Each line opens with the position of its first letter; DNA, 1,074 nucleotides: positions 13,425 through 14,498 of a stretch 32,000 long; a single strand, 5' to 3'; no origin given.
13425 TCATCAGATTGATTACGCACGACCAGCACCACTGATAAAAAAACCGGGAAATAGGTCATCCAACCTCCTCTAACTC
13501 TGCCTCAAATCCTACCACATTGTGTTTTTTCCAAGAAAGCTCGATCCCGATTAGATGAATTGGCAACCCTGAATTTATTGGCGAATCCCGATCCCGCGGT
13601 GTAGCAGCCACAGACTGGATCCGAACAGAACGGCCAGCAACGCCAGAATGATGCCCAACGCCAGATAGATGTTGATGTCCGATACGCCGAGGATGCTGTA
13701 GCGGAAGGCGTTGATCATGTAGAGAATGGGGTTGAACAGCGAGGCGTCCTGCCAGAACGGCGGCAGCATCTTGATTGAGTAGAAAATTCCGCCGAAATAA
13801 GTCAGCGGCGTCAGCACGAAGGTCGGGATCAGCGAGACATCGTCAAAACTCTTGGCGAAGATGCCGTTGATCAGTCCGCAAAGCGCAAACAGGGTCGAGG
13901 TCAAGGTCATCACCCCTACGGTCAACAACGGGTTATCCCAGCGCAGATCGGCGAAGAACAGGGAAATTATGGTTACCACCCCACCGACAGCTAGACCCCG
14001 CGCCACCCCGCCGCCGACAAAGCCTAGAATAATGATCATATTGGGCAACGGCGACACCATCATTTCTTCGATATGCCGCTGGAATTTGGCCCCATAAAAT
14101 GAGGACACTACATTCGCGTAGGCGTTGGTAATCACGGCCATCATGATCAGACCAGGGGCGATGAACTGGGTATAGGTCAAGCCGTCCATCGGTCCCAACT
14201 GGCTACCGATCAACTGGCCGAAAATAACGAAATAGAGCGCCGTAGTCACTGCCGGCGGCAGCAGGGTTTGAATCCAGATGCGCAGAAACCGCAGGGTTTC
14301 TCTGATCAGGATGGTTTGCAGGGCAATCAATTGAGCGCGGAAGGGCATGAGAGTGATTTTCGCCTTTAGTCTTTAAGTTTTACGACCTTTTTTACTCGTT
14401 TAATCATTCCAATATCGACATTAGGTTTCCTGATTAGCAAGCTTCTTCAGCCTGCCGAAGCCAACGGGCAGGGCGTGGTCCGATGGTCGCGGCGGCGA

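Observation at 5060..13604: Perfect 37-bp direct repeat duplicating the yadH 3' end brackets an 8.5-kb glycan-modification island with no integrase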

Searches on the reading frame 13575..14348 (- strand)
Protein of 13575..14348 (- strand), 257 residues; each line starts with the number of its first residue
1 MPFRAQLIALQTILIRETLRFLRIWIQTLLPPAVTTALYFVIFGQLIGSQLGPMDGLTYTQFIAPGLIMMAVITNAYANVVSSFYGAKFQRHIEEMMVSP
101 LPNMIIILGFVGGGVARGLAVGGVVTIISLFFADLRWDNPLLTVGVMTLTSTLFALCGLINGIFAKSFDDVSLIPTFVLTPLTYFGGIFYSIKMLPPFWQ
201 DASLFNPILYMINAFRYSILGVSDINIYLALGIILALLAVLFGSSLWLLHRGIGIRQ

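Call 6: search_protein_families(library=pfam, proteins=[window:13575-14348:-])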
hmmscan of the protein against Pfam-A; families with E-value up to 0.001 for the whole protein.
window:13575-14348:- (257 aa): 2 families
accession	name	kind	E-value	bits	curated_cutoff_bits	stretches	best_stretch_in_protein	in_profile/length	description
PF01061.29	ABC2_membrane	-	2.2e-36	125.8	26.9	1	10-219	3-210/211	ABC-2 type transporter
PF12698.13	ABC2_membrane_3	-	1.6e-09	37.8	31.6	1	58-243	159-343/347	ABC-2 family transporter protein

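Call 7: search_protein_families(library=ncbifam, proteins=[window:13575-14348:-])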
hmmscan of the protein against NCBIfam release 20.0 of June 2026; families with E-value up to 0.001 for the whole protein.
window:13575-14348:- (257 aa): 5 families
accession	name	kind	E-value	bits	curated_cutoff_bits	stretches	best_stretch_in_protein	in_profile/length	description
NF011648.0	PRK15066.1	subfamily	5.7e-117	389.8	225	1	3-257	3-257/257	ABC transporter permease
TIGR01247.1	drrB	subfamily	1.5e-19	70.7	223.05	1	16-242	1-228/236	daunorubicin resistance ABC transporter membrane protein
TIGR01291.1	nodJ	subfamily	1.9e-15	57.1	206.65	1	10-251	7-249/253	ABC-2 type transporter, NodJ family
TIGR03062.1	pip_yhgE_Cterm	subfamily_domain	3.1e-06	26.9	102.2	1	110-250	66-204/208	YhgE/Pip family protein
TIGR03861.1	phenyl_ABC_PedC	subfamily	7e-06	25.9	241.35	1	8-222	2-224/253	alcohol ABC transporter, permease protein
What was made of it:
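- Checked: The right copy overlaps the 3' end of a 257-aa ABC-2 permease at 13575-14348 on the - strand (NCBIfam PRK15066, 390 bits; calls 6, 7).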

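Call 8: find_encoding_contigs(protein=window:13575-14348:-, flank=10000, max_places=10)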
Protein window:13575-14348:- (257 aa): 23 contigs read that carry it; 5 places shown.
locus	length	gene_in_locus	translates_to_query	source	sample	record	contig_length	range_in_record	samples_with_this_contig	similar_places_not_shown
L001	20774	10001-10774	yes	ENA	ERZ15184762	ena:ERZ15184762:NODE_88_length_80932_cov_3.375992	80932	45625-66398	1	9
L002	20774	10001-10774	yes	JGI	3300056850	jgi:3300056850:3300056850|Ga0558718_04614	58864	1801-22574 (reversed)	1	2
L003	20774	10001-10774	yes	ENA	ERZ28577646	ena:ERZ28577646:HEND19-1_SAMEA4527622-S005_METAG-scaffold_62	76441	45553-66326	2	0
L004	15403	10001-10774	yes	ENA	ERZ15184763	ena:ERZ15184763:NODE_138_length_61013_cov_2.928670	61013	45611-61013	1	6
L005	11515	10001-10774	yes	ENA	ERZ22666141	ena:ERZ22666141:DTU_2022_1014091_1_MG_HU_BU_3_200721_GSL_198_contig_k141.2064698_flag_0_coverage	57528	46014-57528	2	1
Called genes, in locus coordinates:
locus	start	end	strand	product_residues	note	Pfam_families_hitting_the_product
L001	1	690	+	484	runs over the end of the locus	PF01134:GIDA (faint), PF07992:Pyr_redox_2, PF12831:FAD_oxidored, PF13738:Pyr_redox_3 (faint), PF00070:Pyr_redox, PF02852:Pyr_redox_dim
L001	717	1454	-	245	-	PF00565:SNase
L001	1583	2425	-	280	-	PF00756:Esterase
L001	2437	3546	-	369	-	PF08240:ADH_N, PF00107:ADH_zinc_N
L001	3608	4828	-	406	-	PF02515:CoA_transf_3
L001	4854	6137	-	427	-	PF02515:CoA_transf_3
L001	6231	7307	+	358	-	PF02424:ApbE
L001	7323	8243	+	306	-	PF00005:ABC_tran, PF13304:AAA_21 (weak)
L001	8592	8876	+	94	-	PF01850:PIN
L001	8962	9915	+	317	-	PF12760:Zn_ribbon_IS1595, PF12762:DDE_Tnp_IS1595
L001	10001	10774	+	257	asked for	PF01061:ABC2_membrane, PF12698:ABC2_membrane_3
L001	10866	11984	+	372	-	PF00535:Glycos_transf_2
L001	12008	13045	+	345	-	PF01266:DAO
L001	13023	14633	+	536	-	-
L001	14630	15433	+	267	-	-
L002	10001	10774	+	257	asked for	PF01061:ABC2_membrane, PF12698:ABC2_membrane_3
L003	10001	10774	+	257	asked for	PF01061:ABC2_membrane, PF12698:ABC2_membrane_3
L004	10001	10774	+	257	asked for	PF01061:ABC2_membrane, PF12698:ABC2_membrane_3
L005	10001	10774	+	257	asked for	PF01061:ABC2_membrane, PF12698:ABC2_membrane_3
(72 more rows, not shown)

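Call 9: find_related_loci(query=window:13575-14348:-, collection=genome_contigs, flank=10000)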
Query window:13575-14348:- (257 aa) in genome_contigs; peptide patterns used: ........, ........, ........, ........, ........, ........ (x = any residue, [..] = any of these).
600 stretches matched a pattern (row limit reached: there are more); 582 encode a relative of the query (tblastn E <= 1e-3); the best 80 are kept; 80 distinct loci.
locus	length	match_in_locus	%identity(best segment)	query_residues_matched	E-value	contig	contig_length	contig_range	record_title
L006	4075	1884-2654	81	1-257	3e-142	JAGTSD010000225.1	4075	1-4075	MAG: Proteobacteria bacterium isolate CTSoil_131 scaffold_45770, whole genome shotgun sequence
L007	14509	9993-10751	81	4-256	3e-133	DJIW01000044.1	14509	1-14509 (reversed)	MAG TPA_asm: Competibacteraceae bacterium UBA6584 UBA6584_contig_2157, whole genome shotgun sequence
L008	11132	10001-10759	81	4-256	9e-133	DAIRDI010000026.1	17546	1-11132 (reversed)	MAG TPA_asm: Candidatus Competibacteraceae bacterium isolate CTOTU7347 NODE_3802_length_17546_cov_5.566977, whole genome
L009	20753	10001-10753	81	6-256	2e-132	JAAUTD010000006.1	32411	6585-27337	MAG: Synechococcaceae cyanobacterium SM1_2_3 NODE_285_length_32411_cov_2.143848, whole genome shotgun sequence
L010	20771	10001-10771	78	1-257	3e-131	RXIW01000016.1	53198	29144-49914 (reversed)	MAG: Candidatus Competibacteraceae bacterium isolate CPB_M38 c_000000000016, whole genome shotgun sequence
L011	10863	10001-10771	77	1-257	6e-132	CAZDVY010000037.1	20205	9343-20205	MAG TPA_asm: uncultured Candidatus Competibacteraceae bacterium isolate SRP329715_co1_354 genome assembly, contig: NODE_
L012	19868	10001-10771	77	1-257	3e-131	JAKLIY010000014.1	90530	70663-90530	MAG: Proteobacteria bacterium isolate RA.bin98 RA.bin98_14, whole genome shotgun sequence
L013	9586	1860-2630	78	1-257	3e-129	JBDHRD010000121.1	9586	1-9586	MAG: Candidatus Contendobacter sp. isolate AS-MESO-3CA.410 NODE_30593_length_9586_cov_9.345567, whole genome shotgun seq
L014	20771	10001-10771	78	1-257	1e-125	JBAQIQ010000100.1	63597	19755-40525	MAG: Candidatus Competibacteraceae bacterium isolate MFD10520_ilm_asm_bin29 k127_95613, whole genome shotgun sequence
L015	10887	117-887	77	1-257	2e-125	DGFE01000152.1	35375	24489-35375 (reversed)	MAG TPA_asm: Competibacteraceae bacterium UBA3908 UBA3908_contig_9653, whole genome shotgun sequence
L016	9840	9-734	79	16-257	4e-125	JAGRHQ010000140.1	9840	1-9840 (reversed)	MAG: Candidatus Competibacteraceae bacterium isolate HKST-UBA202 NODE_140_length_9840_cov_9.358599, whole genome shotgun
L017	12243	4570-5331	77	4-257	3e-123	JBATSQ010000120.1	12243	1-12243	MAG: Candidatus Contendobacter sp. isolate MFD10515_ilm_asm_bin15 k127_7455, whole genome shotgun sequence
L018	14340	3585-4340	77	6-257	3e-121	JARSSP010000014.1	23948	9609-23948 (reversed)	MAG: Candidatus Contendobacter sp. isolate SCELSE-3-Con NODE_1798_length_23948_cov_113.250868, whole genome shotgun sequ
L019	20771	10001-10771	70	1-257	1e-119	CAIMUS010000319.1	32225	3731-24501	MAG: uncultured proteobacterium isolate A14_bin-2326 genome assembly, contig: bin-2326:319/348, whole genome shotgun seq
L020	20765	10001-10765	65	3-257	2e-111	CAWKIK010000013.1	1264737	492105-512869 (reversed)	MAG: uncultured Gammaproteobacteria bacterium isolate MFD01721.bin.1.106 genome assembly, contig: contig_9987, whole gen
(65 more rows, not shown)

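Call 24: find_homologous_proteins(query=window:13575-14348:-, max_evalue=1e-100)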
Query window:13575-14348:- (257 aa): 661 proteins with E <= 1e-100 among 8000 candidates; the best 120 are listed.
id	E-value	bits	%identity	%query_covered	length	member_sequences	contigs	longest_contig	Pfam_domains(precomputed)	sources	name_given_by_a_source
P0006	1.7e-159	547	100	100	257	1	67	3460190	PF01061.30,PF12698.14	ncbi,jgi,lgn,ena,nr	ncbi:MAG: ABC transporter permease [Candidatus Contendobacter sp.]|jgi:ABC-2 type transport system p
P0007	6.8e-159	545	100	100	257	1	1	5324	PF01061.30,PF12698.14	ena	-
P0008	1.3e-154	531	96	100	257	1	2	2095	PF01061.30,PF12698.14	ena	-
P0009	2.1e-152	524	96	100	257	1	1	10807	PF01061.30,PF12698.14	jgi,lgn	jgi:ABC-2 type transport system permease protein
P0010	1.7e-142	492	88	100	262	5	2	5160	PF01061.30,PF12698.14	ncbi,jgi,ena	jgi:ABC-2 type transport system permease protein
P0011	1.4e-140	485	89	100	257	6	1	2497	PF01061.30,PF12698.14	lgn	-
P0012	2.6e-138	478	86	100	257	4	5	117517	PF01061.30,PF12698.14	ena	-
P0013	9.2e-136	470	86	100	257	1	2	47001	PF01061.30,PF12698.14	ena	-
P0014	5.2e-135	467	85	100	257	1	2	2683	PF01061.30,PF12698.14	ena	-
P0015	3.0e-133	461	85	100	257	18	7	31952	PF01061.30,PF12698.14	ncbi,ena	-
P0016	6.9e-132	457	81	100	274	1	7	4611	PF01061.30,PF12698.14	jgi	jgi:ABC-2 type transport system permease protein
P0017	3.6e-130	451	81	100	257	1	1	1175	PF01061.30,PF12698.14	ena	-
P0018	5.3e-130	451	81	100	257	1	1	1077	PF01061.30,PF12698.14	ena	-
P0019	2.2e-129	449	81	100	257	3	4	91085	PF01061.30,PF12698.14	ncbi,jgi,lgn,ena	-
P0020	4.6e-129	448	81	100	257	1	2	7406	PF01061.30,PF12698.14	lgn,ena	-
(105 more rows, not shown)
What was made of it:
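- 13575..14348 (-): yadH, the ABC-2 transporter permease and target gene, left intact by the duplication. Calls 6, 7 and 24.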

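Call 25: find_encoding_contigs(protein=P0009, flank=10000, max_places=4)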
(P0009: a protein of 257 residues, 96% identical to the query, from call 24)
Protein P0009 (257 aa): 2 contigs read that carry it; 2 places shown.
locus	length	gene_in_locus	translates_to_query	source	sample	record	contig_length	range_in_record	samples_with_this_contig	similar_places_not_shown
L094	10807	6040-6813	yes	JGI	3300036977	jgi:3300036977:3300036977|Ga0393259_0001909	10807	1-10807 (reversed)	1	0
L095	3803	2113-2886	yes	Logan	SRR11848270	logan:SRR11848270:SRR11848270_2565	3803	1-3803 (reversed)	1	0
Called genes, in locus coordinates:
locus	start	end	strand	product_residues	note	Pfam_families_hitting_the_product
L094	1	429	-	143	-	?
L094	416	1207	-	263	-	PF05685:Uma2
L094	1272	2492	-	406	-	PF02515:CoA_transf_3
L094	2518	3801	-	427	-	PF02515:CoA_transf_3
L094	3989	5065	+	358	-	PF02424:ApbE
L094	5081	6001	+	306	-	PF00005:ABC_tran, PF13304:AAA_21 (weak)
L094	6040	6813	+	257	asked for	PF01061:ABC2_membrane, PF12698:ABC2_membrane_3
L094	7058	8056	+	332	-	PF03480:DctP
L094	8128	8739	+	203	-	PF04290:DctQ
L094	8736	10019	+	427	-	PF06808:DctM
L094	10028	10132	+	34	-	-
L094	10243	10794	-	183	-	PF01370:Epimerase (weak)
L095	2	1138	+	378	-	?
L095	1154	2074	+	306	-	PF00005:ABC_tran, PF13304:AAA_21 (weak)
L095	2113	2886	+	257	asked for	PF01061:ABC2_membrane, PF12698:ABC2_membrane_3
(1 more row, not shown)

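Call 26: find_encoding_contigs(protein=P0007, flank=10000, max_places=4)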
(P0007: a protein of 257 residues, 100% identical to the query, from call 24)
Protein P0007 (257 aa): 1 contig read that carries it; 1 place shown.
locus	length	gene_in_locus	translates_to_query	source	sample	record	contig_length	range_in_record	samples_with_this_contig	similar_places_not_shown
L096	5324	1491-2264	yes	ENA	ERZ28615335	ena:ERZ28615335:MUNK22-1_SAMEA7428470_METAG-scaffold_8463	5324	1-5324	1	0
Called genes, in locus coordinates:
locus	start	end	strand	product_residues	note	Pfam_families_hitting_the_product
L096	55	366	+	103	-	PF01850:PIN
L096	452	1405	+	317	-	PF12760:Zn_ribbon_IS1595, PF12762:DDE_Tnp_IS1595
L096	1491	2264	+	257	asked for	PF01061:ABC2_membrane, PF12698:ABC2_membrane_3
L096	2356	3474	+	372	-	PF00535:Glycos_transf_2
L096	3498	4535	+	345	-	PF01266:DAO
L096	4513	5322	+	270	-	?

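Call 27: find_encoding_contigs(protein=P0012, flank=10000, max_places=4)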
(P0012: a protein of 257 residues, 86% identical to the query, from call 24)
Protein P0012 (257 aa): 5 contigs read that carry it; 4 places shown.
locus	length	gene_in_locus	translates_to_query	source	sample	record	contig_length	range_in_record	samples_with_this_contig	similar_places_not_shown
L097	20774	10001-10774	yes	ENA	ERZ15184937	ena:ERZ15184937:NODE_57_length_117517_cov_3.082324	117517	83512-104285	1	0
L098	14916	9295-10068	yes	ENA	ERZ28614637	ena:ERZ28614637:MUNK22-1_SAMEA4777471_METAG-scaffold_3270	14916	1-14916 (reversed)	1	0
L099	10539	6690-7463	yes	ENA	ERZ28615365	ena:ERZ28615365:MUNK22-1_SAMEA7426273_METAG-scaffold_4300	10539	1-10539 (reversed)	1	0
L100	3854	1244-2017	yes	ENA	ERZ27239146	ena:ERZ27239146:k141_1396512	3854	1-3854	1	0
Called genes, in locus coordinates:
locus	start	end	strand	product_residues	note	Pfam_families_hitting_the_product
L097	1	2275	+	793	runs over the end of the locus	PF13802:Gal_mutarotas_2, PF01055:Glyco_hydro_31_2nd, PF21365:Glyco_hydro_31_3rd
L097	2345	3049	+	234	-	PF01987:AIM24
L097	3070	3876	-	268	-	PF01503:PRA-PH (faint), PF03819:MazG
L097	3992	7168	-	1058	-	PF00069:Pkinase, PF07714:PK_Tyr_Ser-Thr, PF08308:PEGA, PF02493:MORN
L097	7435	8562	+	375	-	PF01264:Chorismate_synt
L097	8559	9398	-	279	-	PF00484:Pro_CA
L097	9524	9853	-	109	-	PF01355:HIPIP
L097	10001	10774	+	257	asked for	PF01061:ABC2_membrane, PF12698:ABC2_membrane_3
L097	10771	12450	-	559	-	PF02463:SMC_N, PF13476:AAA_23, PF13304:AAA_21 (faint)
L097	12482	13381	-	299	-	PF01513:NAD_kinase, PF00781:DAGK_cat (weak), PF20143:NAD_kinase_C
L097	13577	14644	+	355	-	PF01628:HrcA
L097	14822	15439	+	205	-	PF01025:GrpE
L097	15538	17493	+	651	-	PF00012:HSP70, PF06723:MreB_Mbl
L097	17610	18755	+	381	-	PF00226:DnaJ, PF01556:DnaJ_C, PF00684:DnaJ_CXXCXGXG, PF27439:DnaJ_C_2 (weak)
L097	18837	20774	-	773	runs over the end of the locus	PF03176:MMPL (weak)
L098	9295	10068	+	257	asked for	PF01061:ABC2_membrane, PF12698:ABC2_membrane_3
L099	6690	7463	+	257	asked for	PF01061:ABC2_membrane, PF12698:ABC2_membrane_3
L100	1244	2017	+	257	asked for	PF01061:ABC2_membrane, PF12698:ABC2_membrane_3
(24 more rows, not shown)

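Call 36: find_encoding_contigs(protein=P0013, flank=10000, max_places=3)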
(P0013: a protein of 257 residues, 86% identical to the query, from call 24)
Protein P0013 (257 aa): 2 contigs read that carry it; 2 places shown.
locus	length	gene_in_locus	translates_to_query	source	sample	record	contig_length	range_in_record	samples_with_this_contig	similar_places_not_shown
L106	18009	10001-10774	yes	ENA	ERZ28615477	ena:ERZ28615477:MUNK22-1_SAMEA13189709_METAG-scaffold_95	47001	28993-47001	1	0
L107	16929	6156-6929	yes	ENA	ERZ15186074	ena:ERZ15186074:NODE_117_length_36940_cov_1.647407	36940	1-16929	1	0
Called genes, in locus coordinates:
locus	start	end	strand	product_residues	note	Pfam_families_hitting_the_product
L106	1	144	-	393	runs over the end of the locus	PF00072:Response_reg, PF07228:SpoIIE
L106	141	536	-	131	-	PF00072:Response_reg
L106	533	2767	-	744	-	PF00989:PAS, PF08448:PAS_4, PF13426:PAS_9 (weak), PF00989:PAS (weak), PF08448:PAS_4, PF00989:PAS (weak), PF08448:PAS_4 (weak), PF02518:HATPase_c, +2 more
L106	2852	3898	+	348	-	PF00933:Glyco_hydro_3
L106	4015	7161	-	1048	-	PF00069:Pkinase, PF03109:ABC1 (faint), PF07714:PK_Tyr_Ser-Thr, PF08308:PEGA, PF02493:MORN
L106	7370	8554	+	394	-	PF01264:Chorismate_synt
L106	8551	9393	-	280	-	PF00484:Pro_CA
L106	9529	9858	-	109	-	PF01355:HIPIP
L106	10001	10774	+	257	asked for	PF01061:ABC2_membrane, PF12698:ABC2_membrane_3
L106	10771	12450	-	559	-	PF02463:SMC_N, PF13476:AAA_23, PF13304:AAA_21 (faint)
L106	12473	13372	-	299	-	PF01513:NAD_kinase, PF20143:NAD_kinase_C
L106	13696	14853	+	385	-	PF00072:Response_reg, PF13487:HD_5, PF01966:HD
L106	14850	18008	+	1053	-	?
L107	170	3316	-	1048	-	PF00069:Pkinase, PF03109:ABC1 (faint), PF07714:PK_Tyr_Ser-Thr, PF08308:PEGA, PF02493:MORN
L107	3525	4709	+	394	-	PF01264:Chorismate_synt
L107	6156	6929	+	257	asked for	PF01061:ABC2_membrane, PF12698:ABC2_membrane_3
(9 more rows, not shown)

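Call 37: find_encoding_contigs(protein=P0015, flank=10000, max_places=3)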
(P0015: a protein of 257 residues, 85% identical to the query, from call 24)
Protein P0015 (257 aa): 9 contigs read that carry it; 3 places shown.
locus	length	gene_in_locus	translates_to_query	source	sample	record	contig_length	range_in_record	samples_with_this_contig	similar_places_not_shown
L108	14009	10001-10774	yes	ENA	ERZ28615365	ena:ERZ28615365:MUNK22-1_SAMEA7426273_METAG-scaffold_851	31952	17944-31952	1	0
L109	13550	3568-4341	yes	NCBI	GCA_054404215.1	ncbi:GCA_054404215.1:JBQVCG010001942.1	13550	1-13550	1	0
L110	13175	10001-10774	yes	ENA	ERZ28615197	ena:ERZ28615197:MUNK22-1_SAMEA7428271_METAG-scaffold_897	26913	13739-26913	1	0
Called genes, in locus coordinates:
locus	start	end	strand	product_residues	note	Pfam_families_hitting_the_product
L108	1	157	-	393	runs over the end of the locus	PF00072:Response_reg, PF07228:SpoIIE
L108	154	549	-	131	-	PF00072:Response_reg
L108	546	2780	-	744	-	PF00989:PAS, PF08448:PAS_4, PF13426:PAS_9 (weak), PF00989:PAS (weak), PF08448:PAS_4, PF00989:PAS (weak), PF08448:PAS_4 (weak), PF02518:HATPase_c, +2 more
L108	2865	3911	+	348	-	PF00933:Glyco_hydro_3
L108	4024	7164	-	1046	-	PF00069:Pkinase, PF03109:ABC1 (faint), PF07714:PK_Tyr_Ser-Thr, PF08308:PEGA, PF02493:MORN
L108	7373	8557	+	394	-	PF01264:Chorismate_synt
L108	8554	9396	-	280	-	PF00484:Pro_CA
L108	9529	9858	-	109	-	PF01355:HIPIP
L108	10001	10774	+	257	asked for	PF01061:ABC2_membrane, PF12698:ABC2_membrane_3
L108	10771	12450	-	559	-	PF02463:SMC_N, PF13476:AAA_23, PF13304:AAA_21 (faint)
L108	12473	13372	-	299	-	PF01513:NAD_kinase, PF00781:DAGK_cat (faint), PF20143:NAD_kinase_C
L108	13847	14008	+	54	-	?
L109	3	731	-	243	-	?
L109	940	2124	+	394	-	PF01264:Chorismate_synt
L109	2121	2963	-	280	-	PF00484:Pro_CA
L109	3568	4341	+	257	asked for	PF01061:ABC2_membrane, PF12698:ABC2_membrane_3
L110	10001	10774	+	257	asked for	PF01061:ABC2_membrane, PF12698:ABC2_membrane_3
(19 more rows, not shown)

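Call 38: find_encoding_contigs(protein=P0010, flank=10000, max_places=3)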
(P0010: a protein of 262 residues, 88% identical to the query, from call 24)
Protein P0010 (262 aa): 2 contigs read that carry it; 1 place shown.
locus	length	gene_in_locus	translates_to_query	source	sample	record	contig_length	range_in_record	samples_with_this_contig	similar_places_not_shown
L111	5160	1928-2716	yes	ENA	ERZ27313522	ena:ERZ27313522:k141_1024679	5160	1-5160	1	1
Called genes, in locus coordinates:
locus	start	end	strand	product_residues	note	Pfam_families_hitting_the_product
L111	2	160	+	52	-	?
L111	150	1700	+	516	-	PF00270:DEAD, PF04851:ResIII (weak), PF00271:Helicase_C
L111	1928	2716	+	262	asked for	PF01061:ABC2_membrane, PF12698:ABC2_membrane_3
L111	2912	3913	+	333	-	PF03480:DctP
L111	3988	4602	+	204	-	PF04290:DctQ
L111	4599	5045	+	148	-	PF06808:DctM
